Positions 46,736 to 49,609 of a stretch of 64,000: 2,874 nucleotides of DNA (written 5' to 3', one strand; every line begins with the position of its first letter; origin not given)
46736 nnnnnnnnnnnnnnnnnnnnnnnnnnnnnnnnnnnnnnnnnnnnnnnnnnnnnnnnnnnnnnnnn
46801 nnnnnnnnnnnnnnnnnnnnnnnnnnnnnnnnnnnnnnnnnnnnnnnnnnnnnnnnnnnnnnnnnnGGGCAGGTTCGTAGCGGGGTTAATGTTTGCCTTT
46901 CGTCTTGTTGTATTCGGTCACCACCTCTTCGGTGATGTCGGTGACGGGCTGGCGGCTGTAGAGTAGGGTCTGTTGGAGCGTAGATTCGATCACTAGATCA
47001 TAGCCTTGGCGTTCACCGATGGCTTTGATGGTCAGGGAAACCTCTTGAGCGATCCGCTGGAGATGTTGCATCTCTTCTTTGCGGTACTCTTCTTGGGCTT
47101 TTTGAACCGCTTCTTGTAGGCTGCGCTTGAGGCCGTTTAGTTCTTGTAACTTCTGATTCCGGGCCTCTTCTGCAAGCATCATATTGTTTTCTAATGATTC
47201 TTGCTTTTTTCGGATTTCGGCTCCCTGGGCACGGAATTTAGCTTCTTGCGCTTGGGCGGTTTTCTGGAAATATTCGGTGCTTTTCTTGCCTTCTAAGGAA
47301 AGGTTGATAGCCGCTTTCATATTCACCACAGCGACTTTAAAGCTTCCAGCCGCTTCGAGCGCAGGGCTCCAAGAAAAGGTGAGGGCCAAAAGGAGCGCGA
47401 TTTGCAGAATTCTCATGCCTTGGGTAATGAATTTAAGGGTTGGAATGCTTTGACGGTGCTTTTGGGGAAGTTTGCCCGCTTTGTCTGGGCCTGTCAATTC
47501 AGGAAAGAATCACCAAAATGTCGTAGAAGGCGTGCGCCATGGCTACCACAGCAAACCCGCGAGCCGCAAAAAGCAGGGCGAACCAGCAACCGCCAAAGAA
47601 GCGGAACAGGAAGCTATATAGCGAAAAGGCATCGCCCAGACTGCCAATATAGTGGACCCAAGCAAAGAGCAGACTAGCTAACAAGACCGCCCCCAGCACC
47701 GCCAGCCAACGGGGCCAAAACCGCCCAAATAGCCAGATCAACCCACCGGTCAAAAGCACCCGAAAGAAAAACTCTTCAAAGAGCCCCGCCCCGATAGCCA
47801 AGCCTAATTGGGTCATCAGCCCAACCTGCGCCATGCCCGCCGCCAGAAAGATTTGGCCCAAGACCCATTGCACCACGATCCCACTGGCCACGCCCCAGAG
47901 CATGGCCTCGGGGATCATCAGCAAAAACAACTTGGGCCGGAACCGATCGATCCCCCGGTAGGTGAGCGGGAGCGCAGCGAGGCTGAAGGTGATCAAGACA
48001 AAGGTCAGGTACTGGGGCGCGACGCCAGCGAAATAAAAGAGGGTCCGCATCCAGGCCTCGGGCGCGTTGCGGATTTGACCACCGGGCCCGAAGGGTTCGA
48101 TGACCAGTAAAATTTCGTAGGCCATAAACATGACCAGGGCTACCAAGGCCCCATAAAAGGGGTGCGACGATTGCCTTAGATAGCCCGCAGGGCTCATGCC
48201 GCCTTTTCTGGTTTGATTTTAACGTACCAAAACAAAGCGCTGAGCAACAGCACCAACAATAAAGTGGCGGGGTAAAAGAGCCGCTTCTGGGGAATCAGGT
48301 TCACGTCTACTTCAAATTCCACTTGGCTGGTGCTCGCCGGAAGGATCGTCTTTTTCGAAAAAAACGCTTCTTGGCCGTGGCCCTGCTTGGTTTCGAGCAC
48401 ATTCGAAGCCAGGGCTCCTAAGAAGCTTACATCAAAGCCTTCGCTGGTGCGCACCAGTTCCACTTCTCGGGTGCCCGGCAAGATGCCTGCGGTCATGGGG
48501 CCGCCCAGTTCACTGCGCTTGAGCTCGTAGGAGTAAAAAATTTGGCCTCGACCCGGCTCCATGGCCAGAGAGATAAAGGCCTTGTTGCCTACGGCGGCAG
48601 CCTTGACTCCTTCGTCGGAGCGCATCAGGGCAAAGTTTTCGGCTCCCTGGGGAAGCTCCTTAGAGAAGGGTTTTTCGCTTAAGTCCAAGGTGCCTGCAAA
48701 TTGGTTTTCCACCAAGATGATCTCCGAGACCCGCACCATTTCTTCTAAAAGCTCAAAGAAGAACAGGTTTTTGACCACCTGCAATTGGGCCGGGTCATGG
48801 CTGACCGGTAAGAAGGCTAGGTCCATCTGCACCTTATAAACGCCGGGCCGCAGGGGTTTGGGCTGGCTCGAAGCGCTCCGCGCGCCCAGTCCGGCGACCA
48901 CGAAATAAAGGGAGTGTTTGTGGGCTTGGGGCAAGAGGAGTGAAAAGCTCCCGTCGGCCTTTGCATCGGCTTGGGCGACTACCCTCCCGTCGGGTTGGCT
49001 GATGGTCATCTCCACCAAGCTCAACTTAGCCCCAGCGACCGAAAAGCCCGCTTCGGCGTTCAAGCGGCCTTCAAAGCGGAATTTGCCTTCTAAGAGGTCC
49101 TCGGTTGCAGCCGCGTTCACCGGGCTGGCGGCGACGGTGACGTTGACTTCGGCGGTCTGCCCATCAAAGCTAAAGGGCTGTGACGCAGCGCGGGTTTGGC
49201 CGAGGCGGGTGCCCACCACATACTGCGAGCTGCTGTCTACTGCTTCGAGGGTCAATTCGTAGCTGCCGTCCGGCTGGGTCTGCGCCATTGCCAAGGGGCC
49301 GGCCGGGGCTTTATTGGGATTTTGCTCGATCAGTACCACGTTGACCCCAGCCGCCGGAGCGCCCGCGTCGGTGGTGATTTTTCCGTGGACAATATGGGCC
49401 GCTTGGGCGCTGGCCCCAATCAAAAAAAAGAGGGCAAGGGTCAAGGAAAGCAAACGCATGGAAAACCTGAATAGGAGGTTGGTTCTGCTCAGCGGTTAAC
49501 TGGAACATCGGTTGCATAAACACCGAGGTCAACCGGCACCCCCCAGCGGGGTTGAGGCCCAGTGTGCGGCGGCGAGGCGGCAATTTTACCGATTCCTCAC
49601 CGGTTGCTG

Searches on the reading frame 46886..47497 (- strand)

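Call 29: search_protein_families(library=pfam, proteins=[window:46886-47497:-], max_evalue=0.001)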
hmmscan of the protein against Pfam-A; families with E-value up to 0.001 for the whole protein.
window:46886-47497:- (203 aa): 1 family
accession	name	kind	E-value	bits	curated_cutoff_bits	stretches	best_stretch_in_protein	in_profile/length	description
PF03938.19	OmpH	-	9.7e-24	84.6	32.4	1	54-195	1-140/141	Outer membrane protein (OmpH-like)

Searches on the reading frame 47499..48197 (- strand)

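Call 29: search_protein_families(library=pfam, proteins=[window:47499-48197:-], max_evalue=0.001)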
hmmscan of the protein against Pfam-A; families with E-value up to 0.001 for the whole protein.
window:47499-48197:- (232 aa): 1 family
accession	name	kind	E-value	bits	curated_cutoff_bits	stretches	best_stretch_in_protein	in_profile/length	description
PF02517.21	Rce1-like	-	3.4e-09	37.3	22.4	1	130-227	8-92/93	Type II CAAX prenyl endopeptidase Rce1-like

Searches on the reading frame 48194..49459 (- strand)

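Call 29: search_protein_families(library=pfam, proteins=[window:48194-49459:-], max_evalue=0.001)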
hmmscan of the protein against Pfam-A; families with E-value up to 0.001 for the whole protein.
window:48194-49459:- (421 aa): 2 families
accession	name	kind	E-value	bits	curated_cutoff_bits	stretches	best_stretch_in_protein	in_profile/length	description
PF13620.12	CarboxypepD_reg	-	4.4e-07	30.6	32.3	1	24-109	2-81/82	Carboxypeptidase regulatory-like domain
PF17936.7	Big_6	-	0.00011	22.8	27.6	0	140-189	16-65/83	Bacterial Ig domain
